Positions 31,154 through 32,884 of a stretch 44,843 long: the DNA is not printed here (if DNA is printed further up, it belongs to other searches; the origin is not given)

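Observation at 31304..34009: Uncharacterised two-gene cassette: L-amino-acid-ligase-like ATP-grasp enzyme plus B12-binding radical SAM enzyme with a CCAEP tail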

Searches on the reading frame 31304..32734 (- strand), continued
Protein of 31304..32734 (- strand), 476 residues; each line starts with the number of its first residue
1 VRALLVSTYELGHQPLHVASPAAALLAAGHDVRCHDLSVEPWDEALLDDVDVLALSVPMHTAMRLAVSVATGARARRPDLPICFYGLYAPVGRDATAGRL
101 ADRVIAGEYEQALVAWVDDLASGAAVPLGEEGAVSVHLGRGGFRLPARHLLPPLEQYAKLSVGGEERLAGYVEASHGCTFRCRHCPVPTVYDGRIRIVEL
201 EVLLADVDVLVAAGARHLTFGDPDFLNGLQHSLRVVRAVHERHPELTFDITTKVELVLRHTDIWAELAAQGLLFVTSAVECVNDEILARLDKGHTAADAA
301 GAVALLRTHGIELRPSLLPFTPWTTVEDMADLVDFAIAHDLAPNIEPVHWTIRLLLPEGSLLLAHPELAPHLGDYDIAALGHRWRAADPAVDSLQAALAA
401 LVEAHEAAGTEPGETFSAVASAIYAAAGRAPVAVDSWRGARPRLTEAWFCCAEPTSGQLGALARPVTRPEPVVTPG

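Call 83: find_encoding_contigs(protein=P0154, flank=8000, max_places=6)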
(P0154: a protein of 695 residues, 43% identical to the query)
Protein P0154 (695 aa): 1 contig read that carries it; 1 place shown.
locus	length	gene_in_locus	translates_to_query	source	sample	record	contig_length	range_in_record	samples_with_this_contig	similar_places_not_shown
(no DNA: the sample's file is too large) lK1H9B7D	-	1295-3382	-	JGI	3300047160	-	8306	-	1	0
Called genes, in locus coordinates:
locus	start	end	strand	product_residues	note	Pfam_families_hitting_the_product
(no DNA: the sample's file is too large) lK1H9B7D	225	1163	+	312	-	PF13469:Sulfotransfer_3, PF00685:Sulfotransfer_1 (weak)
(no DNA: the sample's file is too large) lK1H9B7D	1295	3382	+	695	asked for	PF02310:B12-binding (weak), PF04055:Radical_SAM, PF03243:MerB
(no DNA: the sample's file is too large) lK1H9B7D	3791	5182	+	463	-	PF00370:FGGY_N, PF02782:FGGY_C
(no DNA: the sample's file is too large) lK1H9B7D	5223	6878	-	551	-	PF02543:Carbam_trans_N, PF16861:Carbam_trans_C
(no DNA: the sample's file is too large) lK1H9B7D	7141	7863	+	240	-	PF03243:MerB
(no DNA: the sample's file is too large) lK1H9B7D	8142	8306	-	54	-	?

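Call 85: find_encoding_contigs(protein=P0254, flank=6000, max_places=6)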
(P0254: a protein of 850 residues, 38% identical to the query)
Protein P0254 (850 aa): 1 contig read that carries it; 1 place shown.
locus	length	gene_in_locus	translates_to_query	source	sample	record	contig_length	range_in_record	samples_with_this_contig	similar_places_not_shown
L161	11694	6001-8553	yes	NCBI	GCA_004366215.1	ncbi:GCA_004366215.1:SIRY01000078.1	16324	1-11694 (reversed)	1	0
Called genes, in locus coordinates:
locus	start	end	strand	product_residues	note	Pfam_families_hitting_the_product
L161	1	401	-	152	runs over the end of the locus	PF01220:DHquinase_II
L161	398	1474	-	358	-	PF01761:DHQ_synthase, PF24621:DHQS_C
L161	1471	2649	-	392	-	PF01264:Chorismate_synt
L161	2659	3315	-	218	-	PF01478:Peptidase_A24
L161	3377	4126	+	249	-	PF13350:Y_phosphatase3, PF22784:PTP-SAK (weak)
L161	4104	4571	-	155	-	PF01047:MarR, PF12802:MarR_2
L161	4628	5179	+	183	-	PF04264:YceI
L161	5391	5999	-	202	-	PF01106:NifU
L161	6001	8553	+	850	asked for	PF13535:ATP-grasp_4, PF18603:LAL_C2, PF04055:Radical_SAM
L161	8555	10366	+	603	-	PF00580:UvrD-helicase, PF13245:AAA_19, PF00580:UvrD-helicase, PF13361:UvrD_C, PF13538:UvrD_C_2 (weak)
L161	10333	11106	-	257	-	PF03372:Exo_endo_phos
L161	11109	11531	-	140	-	PF07977:FabA, PF22818:ApeI-like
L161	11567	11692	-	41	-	?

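Call 86: list_cluster_members(proteins=[P0154, P0254])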
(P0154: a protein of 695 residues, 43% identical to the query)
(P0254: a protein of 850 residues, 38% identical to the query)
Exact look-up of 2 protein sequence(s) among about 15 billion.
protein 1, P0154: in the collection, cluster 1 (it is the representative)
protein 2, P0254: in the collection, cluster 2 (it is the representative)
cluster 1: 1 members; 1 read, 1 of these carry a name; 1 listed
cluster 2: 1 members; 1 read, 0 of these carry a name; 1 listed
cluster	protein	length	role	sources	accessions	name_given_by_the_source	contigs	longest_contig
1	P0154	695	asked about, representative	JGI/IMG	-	radical SAM superfamily enzyme YgiQ (UPF0313 family)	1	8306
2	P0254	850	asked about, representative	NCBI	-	-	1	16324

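Call 87: search_protein_families(library=ncbifam, proteins=[P0248, P0258, P0269, P0154, P0254, P0163, P0173, P0214], max_evalue=1e-20)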
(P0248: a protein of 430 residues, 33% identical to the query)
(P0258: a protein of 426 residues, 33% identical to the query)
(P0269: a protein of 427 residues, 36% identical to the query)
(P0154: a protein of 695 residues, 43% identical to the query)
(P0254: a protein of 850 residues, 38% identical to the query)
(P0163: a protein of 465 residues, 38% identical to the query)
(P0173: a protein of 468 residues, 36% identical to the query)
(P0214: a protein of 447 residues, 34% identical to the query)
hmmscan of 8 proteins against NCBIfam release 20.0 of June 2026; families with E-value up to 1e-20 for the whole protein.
P0248 (430 aa): 2 families
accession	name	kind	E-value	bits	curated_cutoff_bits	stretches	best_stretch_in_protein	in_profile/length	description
NF040542.1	rSAM_RCCLKC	equivalog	3.8e-197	655.6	450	1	8-430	2-423/423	arsinothricin biosynthesis radical SAM protein ArsL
NF040546.1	rSAM_CUAEP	equivalog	7e-103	344.8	500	1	8-411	2-397/468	CUAEP/CCAEP-tail radical SAM (seleno)protein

P0258 (426 aa): 2 families
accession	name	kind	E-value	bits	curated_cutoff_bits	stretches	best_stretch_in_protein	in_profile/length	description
NF040542.1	rSAM_RCCLKC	equivalog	4.4e-147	490.6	450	1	4-426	2-423/423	arsinothricin biosynthesis radical SAM protein ArsL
NF040546.1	rSAM_CUAEP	equivalog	2.1e-84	283.9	500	1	3-418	1-409/468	CUAEP/CCAEP-tail radical SAM (seleno)protein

P0269 (427 aa): 3 families
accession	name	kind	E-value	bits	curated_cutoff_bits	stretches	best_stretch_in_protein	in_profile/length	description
NF040542.1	rSAM_RCCLKC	equivalog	6.7e-155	516.4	450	1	6-427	1-423/423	arsinothricin biosynthesis radical SAM protein ArsL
NF040546.1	rSAM_CUAEP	equivalog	1.4e-101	340.5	500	1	6-406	1-395/468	CUAEP/CCAEP-tail radical SAM (seleno)protein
TIGR04367.1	HpnR_B12_rSAM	equivalog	2.3e-25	89.1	650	1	17-335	21-334/490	hopanoid C-3 methylase HpnR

P0154 (695 aa): 2 families
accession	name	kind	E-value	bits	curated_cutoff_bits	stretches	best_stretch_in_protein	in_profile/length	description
NF040546.1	rSAM_CUAEP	equivalog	2.3e-187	623.4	500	1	4-471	1-467/468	CUAEP/CCAEP-tail radical SAM (seleno)protein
NF040542.1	rSAM_RCCLKC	equivalog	3.4e-87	293.3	450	1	4-409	1-411/423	arsinothricin biosynthesis radical SAM protein ArsL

P0254 (850 aa): 3 families
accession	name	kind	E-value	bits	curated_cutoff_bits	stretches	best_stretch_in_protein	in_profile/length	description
NF040546.1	rSAM_CUAEP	equivalog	1.2e-94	317.7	500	1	421-849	1-462/468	CUAEP/CCAEP-tail radical SAM (seleno)protein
NF040542.1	rSAM_RCCLKC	equivalog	3.5e-49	168.1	450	1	573-798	180-407/423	arsinothricin biosynthesis radical SAM protein ArsL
NF002563.0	PRK02186.1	subfamily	3.9e-24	84.9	625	1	57-329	47-315/890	argininosuccinate lyase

P0163 (465 aa): 2 families
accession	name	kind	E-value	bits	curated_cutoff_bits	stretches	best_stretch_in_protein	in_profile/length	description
NF040546.1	rSAM_CUAEP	equivalog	5.4e-125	417.7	500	1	3-460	1-466/468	CUAEP/CCAEP-tail radical SAM (seleno)protein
NF040542.1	rSAM_RCCLKC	equivalog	3.9e-68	230.5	450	1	3-400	1-413/423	arsinothricin biosynthesis radical SAM protein ArsL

P0173 (468 aa): 2 families
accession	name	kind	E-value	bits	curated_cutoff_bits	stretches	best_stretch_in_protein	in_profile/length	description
NF040546.1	rSAM_CUAEP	equivalog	2.1e-165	551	500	1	12-468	1-457/468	CUAEP/CCAEP-tail radical SAM (seleno)protein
NF040542.1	rSAM_RCCLKC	equivalog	1.5e-85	287.9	450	1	12-406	1-403/423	arsinothricin biosynthesis radical SAM protein ArsL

P0214 (447 aa): 2 families
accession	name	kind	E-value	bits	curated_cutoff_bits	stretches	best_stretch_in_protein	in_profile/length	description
NF040546.1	rSAM_CUAEP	equivalog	4.3e-109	365.3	500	1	3-438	1-467/468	CUAEP/CCAEP-tail radical SAM (seleno)protein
NF040542.1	rSAM_RCCLKC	equivalog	3.7e-61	207.5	450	1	123-373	152-403/423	arsinothricin biosynthesis radical SAM protein ArsL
